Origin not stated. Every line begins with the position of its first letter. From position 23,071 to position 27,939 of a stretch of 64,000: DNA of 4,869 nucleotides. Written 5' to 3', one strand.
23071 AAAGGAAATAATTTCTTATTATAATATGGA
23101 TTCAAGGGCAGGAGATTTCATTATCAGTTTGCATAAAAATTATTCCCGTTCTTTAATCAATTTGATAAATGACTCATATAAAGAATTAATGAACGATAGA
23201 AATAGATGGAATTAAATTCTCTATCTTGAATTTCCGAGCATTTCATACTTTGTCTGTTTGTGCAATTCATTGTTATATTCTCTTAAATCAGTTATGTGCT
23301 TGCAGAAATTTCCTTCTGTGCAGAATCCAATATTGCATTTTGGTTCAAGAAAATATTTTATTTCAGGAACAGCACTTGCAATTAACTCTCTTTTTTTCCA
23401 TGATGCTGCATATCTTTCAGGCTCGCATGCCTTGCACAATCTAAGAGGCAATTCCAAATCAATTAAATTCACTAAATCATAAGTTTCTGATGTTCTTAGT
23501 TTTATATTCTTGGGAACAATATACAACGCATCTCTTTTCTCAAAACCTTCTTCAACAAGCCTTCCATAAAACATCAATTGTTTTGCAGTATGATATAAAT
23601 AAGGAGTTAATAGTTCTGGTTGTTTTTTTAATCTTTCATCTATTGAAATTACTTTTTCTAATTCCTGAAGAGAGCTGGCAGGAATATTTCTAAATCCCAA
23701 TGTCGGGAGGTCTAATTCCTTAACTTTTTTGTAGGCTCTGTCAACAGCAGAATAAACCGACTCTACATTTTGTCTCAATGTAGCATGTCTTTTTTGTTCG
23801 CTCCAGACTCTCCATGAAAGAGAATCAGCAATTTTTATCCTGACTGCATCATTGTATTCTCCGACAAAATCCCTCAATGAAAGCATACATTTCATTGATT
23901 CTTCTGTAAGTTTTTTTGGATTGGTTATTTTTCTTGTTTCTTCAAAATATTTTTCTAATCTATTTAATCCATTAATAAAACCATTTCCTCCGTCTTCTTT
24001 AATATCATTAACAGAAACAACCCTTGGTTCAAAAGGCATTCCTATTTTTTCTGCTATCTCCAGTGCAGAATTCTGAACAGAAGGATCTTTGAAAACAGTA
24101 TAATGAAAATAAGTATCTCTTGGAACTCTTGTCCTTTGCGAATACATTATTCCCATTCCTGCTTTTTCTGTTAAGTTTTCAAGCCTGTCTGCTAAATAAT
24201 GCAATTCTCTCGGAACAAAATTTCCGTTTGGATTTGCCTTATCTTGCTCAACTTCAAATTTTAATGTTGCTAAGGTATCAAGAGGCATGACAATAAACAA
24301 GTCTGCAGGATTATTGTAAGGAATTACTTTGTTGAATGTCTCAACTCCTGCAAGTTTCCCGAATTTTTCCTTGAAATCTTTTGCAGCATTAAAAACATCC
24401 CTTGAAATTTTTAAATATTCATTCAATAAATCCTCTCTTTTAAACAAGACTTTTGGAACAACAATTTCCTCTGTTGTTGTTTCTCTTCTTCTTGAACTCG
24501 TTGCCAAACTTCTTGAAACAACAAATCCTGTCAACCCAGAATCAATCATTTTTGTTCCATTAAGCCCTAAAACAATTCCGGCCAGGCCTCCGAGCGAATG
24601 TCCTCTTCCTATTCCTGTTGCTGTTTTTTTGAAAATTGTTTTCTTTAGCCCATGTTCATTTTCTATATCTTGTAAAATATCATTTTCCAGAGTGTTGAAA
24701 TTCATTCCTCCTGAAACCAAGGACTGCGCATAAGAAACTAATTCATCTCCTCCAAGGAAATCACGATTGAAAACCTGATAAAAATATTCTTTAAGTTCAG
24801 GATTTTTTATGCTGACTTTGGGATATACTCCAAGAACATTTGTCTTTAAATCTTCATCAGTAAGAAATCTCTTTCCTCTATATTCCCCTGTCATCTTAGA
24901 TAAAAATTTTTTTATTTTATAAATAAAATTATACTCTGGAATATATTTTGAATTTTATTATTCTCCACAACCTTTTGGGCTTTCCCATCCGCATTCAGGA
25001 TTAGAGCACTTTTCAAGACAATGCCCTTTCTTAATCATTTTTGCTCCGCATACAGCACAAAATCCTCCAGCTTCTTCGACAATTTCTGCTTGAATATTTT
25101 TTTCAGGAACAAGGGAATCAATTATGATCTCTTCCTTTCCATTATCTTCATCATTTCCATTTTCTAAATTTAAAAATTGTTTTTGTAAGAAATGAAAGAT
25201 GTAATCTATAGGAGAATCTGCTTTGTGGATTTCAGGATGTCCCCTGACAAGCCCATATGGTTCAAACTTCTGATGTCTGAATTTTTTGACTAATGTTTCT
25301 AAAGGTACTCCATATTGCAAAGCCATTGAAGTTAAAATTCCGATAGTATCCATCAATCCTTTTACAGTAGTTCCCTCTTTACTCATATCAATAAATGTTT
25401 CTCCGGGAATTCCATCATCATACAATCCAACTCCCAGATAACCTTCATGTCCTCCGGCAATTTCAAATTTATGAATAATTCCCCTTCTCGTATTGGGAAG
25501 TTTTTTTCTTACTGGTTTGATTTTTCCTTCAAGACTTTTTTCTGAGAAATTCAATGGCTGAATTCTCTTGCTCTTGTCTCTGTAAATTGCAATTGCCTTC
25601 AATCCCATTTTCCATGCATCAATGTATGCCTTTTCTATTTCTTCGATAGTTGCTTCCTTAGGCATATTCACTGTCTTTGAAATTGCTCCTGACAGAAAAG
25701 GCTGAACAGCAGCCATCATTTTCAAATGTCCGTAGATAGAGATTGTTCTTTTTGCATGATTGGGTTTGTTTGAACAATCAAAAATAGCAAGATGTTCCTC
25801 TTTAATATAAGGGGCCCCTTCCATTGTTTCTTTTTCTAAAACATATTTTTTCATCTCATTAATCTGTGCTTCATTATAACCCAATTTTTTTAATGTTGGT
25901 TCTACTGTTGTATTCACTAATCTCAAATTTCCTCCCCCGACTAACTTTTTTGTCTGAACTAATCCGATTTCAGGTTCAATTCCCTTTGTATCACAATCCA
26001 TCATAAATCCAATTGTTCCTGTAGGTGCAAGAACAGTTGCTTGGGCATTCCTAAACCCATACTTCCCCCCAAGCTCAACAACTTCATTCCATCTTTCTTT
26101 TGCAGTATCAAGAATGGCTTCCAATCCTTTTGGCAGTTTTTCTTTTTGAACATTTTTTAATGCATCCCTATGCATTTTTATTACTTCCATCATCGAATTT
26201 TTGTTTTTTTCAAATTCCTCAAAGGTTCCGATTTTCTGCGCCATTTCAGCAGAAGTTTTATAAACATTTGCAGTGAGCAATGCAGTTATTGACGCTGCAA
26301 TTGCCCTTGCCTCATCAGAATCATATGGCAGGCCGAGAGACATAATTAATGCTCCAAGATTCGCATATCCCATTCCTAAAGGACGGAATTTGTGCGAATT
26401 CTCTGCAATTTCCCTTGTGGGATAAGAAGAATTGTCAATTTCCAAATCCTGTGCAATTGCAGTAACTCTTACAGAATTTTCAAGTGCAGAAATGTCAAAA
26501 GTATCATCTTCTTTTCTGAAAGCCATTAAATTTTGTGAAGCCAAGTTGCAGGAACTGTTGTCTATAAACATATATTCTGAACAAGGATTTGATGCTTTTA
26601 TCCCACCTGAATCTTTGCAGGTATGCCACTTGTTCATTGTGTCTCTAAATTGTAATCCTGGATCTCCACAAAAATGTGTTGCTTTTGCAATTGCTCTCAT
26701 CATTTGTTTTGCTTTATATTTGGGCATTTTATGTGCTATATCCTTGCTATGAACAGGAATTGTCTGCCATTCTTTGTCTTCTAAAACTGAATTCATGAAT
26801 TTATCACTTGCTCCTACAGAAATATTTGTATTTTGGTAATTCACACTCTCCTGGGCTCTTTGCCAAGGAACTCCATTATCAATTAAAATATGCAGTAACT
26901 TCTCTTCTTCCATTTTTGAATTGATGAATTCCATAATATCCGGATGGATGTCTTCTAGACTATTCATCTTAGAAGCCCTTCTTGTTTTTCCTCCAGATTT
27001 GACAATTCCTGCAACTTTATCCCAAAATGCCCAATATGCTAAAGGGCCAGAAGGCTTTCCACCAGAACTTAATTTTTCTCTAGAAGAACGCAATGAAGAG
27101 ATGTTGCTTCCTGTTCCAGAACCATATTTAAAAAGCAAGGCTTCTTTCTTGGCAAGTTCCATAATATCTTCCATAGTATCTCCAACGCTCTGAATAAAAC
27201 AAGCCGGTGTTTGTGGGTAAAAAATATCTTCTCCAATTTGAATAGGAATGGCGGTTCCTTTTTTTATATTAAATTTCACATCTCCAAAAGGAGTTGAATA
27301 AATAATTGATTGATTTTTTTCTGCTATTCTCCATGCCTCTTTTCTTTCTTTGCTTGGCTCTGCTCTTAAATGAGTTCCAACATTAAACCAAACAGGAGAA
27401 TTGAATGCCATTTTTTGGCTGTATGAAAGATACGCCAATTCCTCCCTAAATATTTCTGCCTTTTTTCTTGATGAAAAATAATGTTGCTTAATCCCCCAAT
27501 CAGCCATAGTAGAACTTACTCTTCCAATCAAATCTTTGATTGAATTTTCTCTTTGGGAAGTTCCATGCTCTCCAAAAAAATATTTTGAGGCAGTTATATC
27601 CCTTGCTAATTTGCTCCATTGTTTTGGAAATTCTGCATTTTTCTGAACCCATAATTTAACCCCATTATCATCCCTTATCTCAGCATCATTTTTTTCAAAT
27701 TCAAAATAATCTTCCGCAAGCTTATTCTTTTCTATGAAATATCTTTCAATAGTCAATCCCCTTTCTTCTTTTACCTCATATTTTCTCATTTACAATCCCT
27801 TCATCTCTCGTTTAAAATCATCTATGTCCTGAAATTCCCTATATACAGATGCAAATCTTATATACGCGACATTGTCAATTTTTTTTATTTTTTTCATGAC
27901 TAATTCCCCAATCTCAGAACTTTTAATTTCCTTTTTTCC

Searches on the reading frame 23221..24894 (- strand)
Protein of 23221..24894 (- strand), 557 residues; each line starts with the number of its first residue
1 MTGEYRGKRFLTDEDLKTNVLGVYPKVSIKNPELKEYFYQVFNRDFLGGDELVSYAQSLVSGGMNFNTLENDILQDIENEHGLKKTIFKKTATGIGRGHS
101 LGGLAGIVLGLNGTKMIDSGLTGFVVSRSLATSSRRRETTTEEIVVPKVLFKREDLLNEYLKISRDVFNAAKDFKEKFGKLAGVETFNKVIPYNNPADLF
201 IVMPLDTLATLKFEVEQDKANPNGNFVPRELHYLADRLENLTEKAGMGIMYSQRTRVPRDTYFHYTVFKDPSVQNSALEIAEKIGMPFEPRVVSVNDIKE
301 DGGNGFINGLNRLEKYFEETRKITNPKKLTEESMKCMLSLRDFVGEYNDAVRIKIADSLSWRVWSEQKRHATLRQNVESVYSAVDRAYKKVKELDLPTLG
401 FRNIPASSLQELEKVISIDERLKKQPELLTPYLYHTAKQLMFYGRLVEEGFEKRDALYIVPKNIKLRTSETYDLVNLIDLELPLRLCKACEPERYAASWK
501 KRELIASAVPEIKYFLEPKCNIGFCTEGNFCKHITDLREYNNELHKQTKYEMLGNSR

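Call 3: search_protein_families(library=pfam, proteins=[window:23221-24894:-])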
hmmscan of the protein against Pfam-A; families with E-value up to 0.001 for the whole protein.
window:23221-24894:- (557 aa): 1 family
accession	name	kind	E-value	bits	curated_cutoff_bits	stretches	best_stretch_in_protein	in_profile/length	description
PF02511.20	Thy1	-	0.00046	20.5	24.8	0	417-511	98-191/191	Thymidylate synthase complementing protein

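Call 4: search_protein_families(library=ncbifam, proteins=[window:23221-24894:-])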
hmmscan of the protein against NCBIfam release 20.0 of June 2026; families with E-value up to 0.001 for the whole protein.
window:23221-24894:- (557 aa): 0 families

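Call 58: search_solved_structures(query=window:23221-24894:-, max_evalue=1)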
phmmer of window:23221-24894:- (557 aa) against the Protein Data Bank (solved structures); distinct sequences matched with E-value up to 1: 11.
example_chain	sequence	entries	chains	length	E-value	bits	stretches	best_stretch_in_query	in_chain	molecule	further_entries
1y3f_I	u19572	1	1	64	0.38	12.4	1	177-217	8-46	chymotrypsin inhibitor 2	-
1tm1_I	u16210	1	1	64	0.41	12.3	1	177-217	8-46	chymotrypsin inhibitor 2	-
1lw6_I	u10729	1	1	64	0.41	12.3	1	177-217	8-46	SUBTILISIN-CHYMOTRYPSIN INHIBITOR-2A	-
1y3d_I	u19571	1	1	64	0.53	12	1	177-217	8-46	chymotrypsin inhibitor 2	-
1y3c_I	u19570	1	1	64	0.55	11.9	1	177-217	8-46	chymotrypsin inhibitor 2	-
1y3b_I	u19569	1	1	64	0.57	11.9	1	177-217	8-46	chymotrypsin inhibitor 2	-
1y48_I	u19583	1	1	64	0.6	11.8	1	177-217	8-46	chymotrypsin inhibitor 2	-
1tmg_I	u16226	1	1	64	0.75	11.5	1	177-217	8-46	chymotrypsin inhibitor 2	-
1y34_I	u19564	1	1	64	0.77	11.4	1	177-217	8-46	chymotrypsin inhibitor 2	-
5fbz_B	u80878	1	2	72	0.91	11.2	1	169-217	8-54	Subtilisin-chymotrypsin inhibitor-2A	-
5ffn_I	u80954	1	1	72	0.93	11.2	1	169-217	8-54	Subtilisin-chymotrypsin inhibitor-2A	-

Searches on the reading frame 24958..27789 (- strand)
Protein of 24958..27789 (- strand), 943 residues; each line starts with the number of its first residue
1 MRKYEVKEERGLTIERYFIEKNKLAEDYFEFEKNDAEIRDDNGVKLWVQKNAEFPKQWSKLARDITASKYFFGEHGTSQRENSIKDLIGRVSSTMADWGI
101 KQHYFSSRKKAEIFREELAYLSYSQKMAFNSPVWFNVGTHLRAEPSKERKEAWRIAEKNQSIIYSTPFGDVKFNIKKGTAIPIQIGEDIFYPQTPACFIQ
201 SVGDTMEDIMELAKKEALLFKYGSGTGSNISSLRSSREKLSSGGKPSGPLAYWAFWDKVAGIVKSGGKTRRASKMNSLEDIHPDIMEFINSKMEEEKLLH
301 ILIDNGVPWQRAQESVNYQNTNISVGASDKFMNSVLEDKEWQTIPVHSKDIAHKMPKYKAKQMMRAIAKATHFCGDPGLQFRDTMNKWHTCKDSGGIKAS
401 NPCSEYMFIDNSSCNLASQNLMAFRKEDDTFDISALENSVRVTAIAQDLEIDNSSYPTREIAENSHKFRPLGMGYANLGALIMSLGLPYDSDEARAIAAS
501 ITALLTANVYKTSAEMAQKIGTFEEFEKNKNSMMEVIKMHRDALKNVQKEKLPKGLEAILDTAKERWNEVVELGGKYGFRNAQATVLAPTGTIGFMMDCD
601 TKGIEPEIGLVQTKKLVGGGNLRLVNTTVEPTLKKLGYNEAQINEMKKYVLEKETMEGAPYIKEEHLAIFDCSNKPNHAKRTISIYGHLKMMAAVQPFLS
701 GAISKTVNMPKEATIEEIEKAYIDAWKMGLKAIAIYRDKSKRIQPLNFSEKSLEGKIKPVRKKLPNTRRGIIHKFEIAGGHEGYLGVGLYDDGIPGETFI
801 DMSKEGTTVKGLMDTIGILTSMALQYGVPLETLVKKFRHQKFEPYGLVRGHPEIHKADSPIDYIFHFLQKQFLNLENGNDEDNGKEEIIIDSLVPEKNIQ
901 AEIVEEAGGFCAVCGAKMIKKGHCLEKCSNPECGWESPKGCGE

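Call 3: search_protein_families(library=pfam, proteins=[window:24958-27789:-])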
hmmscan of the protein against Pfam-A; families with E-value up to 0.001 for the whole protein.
window:24958-27789:- (943 aa): 3 families
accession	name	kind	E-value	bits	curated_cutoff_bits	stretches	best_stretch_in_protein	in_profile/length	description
PF02867.20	Ribonuc_red_lgC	-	2.7e-130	435.9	23.9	1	196-736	2-523/523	Ribonucleotide reductase, barrel domain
PF08471.15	Ribonuc_red_2_N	-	1.1e-14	54.8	27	1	43-123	2-101/103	Class II vitamin B12-dependent ribonucleotide reductase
PF12637.14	TSCPD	-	6.8e-10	39.6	22.8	1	782-870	13-86/88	TSCPD domain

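Call 4: search_protein_families(library=ncbifam, proteins=[window:24958-27789:-])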
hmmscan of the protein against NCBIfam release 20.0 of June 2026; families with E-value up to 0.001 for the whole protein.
window:24958-27789:- (943 aa): 21 families
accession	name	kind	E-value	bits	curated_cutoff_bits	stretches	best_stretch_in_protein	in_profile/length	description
NF005122.0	PRK06556.1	equivalog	0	1124.1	859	1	5-880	17-860/960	vitamin B12-dependent ribonucleotide reductase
NF005736.0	PRK07562.1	equivalog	4.9e-245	816.1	1737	5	312-651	388-737/1222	vitamin B12-dependent ribonucleotide reductase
TIGR02504.1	NrdJ_Z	equivalog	1.5e-161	539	399.95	1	190-746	75-606/606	adenosylcobalamin-dependent ribonucleoside-diphosphate reductase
NF006417.0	PRK08665.1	equivalog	3.9e-108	362.7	961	1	193-934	93-754/759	vitamin B12-dependent ribonucleotide reductase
NF005010.0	PRK06406.1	subfamily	2.7e-79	267.3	1125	2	191-539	246-570/771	vitamin B12-dependent ribonucleotide reductase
TIGR02506.1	NrdE_NrdA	equivalog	1.5e-69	235.1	341.05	1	179-734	63-610/616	ribonucleoside-diphosphate reductase subunit alpha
NF006207.0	PRK08332.1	equivalog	3.9e-50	170.2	2400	2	401-747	1240-1563/1684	vitamin B12-dependent ribonucleotide reductase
NF005991.0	PRK08115.1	equivalog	6.3e-44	150.2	854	2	336-750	415-781/858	vitamin B12-dependent ribonucleotide reductase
NF005401.0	PRK06948.1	subfamily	3e-42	145.1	906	2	255-615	154-486/604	ribonucleotide reductase-like protein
NF005101.0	PRK06539.1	equivalog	1.7e-37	128.9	988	2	356-733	394-755/822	ribonucleoside-diphosphate reductase subunit alpha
NF006577.0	PRK09102.1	equivalog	7.1e-36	123.6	620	2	196-529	93-416/604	ribonucleoside-diphosphate reductase subunit alpha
NF005544.0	PRK07207.1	equivalog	1e-34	119.5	965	1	190-660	367-843/965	ribonucleoside-diphosphate reductase subunit alpha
NF009029.0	PRK12365.1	equivalog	6.8e-28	97.1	1350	1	164-672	424-939/1046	ribonucleoside-diphosphate reductase subunit alpha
TIGR04170.1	RNR_1b_NrdE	exception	1.8e-25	89.3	750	1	196-608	163-590/698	class 1b ribonucleoside-diphosphate reductase subunit alpha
NF005483.0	PRK07088.1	equivalog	1.2e-24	86.6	1214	2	155-407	196-462/764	ribonucleoside-diphosphate reductase subunit alpha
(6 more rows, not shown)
